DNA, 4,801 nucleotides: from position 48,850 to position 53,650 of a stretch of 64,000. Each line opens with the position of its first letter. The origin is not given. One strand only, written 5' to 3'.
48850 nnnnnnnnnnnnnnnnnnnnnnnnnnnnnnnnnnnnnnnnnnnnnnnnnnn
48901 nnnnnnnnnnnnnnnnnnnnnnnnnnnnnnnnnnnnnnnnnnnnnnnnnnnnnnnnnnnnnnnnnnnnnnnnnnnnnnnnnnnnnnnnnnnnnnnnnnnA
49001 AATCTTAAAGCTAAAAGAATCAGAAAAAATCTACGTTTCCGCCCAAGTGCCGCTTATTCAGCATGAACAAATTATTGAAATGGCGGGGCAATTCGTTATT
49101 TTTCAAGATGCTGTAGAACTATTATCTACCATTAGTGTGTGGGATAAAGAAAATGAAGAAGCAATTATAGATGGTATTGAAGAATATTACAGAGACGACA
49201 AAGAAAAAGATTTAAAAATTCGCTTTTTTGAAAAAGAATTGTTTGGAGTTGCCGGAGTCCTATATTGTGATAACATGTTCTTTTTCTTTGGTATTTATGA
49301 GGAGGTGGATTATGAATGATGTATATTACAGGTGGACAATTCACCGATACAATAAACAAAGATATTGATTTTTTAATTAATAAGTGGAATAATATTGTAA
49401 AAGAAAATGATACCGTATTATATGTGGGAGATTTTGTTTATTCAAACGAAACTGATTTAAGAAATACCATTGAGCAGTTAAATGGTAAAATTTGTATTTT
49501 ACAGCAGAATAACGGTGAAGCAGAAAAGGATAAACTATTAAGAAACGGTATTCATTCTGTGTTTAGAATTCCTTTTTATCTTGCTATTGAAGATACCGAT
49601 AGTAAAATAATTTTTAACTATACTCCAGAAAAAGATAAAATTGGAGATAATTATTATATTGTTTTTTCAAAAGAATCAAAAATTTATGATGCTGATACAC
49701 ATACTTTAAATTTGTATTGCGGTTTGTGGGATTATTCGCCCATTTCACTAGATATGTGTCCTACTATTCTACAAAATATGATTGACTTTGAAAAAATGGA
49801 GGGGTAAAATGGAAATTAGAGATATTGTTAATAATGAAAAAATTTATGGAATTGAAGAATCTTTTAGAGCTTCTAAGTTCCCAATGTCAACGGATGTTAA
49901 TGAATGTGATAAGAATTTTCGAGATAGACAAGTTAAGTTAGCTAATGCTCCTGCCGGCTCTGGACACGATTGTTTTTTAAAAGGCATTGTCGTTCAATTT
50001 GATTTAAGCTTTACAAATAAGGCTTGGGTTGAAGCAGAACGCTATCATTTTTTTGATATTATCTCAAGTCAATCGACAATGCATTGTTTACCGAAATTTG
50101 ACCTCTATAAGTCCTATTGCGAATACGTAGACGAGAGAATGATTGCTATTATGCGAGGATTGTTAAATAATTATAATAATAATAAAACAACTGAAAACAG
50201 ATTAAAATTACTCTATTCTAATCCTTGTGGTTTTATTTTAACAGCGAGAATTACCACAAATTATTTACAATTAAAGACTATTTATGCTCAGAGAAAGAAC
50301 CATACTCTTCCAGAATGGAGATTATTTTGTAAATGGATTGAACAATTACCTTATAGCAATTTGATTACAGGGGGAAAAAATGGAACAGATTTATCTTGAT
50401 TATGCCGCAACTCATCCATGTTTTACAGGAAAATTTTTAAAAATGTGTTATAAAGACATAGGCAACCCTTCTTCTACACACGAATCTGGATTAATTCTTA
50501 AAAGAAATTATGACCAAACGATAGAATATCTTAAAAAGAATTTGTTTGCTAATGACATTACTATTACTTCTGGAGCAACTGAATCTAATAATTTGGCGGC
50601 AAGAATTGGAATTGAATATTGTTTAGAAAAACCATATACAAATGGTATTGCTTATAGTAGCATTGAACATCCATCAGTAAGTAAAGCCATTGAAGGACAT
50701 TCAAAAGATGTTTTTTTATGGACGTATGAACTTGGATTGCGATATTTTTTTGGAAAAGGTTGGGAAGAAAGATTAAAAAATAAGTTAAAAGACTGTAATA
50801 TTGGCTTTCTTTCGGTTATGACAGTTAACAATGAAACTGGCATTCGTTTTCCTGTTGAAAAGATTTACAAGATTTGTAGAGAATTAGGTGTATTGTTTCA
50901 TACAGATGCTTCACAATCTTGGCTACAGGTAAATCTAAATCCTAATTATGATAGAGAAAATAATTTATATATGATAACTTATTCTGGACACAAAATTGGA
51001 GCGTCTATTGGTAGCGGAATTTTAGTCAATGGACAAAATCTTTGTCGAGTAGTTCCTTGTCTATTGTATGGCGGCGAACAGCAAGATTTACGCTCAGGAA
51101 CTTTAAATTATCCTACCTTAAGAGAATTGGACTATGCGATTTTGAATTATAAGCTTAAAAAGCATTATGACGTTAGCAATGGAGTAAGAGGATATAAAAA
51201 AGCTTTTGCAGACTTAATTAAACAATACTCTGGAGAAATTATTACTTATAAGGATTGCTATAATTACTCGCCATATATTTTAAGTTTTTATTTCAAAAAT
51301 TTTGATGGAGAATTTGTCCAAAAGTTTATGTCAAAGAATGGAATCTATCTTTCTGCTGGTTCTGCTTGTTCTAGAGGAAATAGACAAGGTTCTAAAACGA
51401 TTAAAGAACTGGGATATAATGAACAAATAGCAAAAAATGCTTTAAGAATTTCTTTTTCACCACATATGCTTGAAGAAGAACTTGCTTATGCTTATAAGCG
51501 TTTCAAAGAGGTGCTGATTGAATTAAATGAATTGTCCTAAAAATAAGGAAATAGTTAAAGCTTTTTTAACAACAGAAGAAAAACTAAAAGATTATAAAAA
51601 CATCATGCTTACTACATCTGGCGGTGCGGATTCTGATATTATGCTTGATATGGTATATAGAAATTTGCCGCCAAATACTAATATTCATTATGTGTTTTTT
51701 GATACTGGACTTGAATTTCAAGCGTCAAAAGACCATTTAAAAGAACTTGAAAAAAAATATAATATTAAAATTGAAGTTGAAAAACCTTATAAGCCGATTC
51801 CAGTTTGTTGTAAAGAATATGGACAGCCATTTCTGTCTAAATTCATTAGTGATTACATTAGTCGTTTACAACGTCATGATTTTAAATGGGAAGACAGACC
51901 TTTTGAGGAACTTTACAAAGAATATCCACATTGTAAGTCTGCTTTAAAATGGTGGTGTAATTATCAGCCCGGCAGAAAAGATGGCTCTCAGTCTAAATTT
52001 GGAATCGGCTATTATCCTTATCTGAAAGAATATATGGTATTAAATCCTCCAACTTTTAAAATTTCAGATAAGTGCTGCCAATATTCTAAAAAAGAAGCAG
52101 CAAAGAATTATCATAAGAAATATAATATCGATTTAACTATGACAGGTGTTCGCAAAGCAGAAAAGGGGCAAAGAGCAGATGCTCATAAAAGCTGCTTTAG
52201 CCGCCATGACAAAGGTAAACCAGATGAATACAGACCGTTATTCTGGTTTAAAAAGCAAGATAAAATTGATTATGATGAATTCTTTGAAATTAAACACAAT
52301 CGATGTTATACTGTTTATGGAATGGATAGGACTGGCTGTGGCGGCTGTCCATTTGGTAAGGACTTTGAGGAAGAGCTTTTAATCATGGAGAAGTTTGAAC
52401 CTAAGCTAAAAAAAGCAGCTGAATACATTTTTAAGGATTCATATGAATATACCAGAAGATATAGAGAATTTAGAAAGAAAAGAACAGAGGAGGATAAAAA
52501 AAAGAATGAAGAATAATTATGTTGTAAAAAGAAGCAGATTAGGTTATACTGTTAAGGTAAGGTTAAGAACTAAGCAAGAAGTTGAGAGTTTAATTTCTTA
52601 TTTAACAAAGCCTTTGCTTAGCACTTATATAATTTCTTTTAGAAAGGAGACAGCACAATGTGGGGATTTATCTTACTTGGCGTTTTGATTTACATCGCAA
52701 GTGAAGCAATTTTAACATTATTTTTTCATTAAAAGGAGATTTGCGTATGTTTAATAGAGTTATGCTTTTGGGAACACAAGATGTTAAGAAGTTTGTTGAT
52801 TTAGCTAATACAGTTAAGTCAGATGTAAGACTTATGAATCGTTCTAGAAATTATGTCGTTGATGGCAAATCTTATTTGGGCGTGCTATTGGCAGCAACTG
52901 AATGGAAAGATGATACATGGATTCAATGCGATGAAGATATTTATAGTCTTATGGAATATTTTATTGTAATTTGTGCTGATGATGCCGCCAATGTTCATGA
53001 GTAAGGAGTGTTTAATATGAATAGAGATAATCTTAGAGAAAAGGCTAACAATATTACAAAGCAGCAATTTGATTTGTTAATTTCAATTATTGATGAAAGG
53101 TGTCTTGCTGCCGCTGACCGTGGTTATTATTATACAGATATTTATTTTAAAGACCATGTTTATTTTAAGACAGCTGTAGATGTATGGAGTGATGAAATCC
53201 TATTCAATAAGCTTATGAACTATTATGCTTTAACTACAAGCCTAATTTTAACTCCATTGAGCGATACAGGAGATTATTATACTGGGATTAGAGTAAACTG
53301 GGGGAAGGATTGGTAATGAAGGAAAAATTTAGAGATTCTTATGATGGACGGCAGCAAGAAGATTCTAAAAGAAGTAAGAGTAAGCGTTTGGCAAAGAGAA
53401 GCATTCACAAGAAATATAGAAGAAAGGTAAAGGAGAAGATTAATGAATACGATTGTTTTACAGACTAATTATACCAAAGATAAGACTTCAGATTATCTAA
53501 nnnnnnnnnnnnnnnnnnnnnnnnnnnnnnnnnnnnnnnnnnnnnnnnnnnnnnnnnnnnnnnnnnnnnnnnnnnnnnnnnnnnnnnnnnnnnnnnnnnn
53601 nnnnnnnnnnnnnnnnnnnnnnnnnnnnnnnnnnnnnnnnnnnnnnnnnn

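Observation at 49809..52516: Cysteine desulfurase plus PAPS-reductase-family PP-loop enzyme, fused in an operon behind a ThyX-like protein without the RHR motif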

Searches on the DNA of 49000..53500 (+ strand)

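Call 6: search_dna_similar(query=window:49000-53500:+, collection=phages, mode=distant, max_rows=20)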
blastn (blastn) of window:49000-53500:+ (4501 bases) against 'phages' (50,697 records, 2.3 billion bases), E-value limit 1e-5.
Records with a match: 7; places in all: 7; records where one place covers at least 80% of the query: 0.
Best place of each record, by identity: 60-80% 7.
By first word of the organism name: Fusobacterium 4; Clostridium 2; Bacteriophage 1.
By host as written in the record: Fusobacterium nucleatum ATCC 10953 2; Fusobacterium nucleatum 2; Clostridium_AP sp000509125 DA266 1; Clostridium perfringens 1; - 1.
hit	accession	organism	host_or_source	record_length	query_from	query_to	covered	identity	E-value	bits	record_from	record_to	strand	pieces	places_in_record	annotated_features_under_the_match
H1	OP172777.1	Clostridium phage CS266P3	Clostridium_AP sp000509125 DA266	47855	2690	3105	9%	66.7%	2e-18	103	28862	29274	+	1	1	hypothetical protein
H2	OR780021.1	Clostridium phage XP41-N3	Clostridium perfringens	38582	963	1355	9%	65.9%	1e-19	105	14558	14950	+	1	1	hypothetical protein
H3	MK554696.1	Fusobacterium phage Fnu1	Fusobacterium nucleatum ATCC 10953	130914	1224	1354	3%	77.9%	1e-19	106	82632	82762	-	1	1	hypothetical protein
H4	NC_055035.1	Fusobacterium phage Fnu1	Fusobacterium nucleatum ATCC 10953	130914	1224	1354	3%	77.9%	1e-19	106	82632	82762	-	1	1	hypothetical protein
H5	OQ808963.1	Fusobacterium phage vB_FnuS_FNU2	Fusobacterium nucleatum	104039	1224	1354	3%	77.9%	1e-19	106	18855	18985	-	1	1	hypothetical protein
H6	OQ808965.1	Fusobacterium phage vB_FnuS_FNU3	Fusobacterium nucleatum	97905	1224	1354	3%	77.9%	1e-19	106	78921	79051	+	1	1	hypothetical protein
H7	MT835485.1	Bacteriophage sp.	human fecal samples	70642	957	1088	3%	76.5%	2e-17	100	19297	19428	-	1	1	record has no annotation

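Call 52: search_rna_families(source=L017, start=11000, end=13200, threshold=evalue, max_evalue=1)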
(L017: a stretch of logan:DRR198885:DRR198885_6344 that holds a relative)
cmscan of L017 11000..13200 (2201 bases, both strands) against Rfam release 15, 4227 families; matches with E-value up to 1: 2.
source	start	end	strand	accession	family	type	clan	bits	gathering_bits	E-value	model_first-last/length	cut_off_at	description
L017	11921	12143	+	RF00028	Intron_gpI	Intron;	-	70.4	50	2.7e-17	1-253/253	no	Group I catalytic intron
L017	11847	11921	-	RF02077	STnc220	Gene; sRNA;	-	22.7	60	0.81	1-79/79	no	Salmonella enterica sRNA STnc220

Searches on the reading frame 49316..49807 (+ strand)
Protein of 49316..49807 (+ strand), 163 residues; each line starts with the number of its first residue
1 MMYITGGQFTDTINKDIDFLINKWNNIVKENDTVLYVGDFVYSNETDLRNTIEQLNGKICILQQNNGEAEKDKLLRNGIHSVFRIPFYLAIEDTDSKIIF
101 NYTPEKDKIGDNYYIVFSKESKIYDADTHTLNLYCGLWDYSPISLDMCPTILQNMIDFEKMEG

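Call 36: search_protein_families(library=pfam, proteins=[window:49316-49807:+], max_evalue=0.01)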
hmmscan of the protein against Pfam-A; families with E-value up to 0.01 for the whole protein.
window:49316-49807:+ (163 aa): 0 families

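Call 70: search_protein_families(library=phrogs, proteins=[window:49316-49807:+], max_evalue=0.001)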
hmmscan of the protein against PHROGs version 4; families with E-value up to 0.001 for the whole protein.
window:49316-49807:+ (163 aa): 1 family
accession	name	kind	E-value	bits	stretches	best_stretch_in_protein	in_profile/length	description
phrog_547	-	other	8.5e-08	32.6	1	13-84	55-126/245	phosphoesterase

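Call 106: search_protein_families(library=padloc, proteins=[window:49316-49807:+], max_evalue=0.01)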
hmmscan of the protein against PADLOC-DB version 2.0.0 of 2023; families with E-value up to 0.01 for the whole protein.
window:49316-49807:+ (163 aa): 0 families
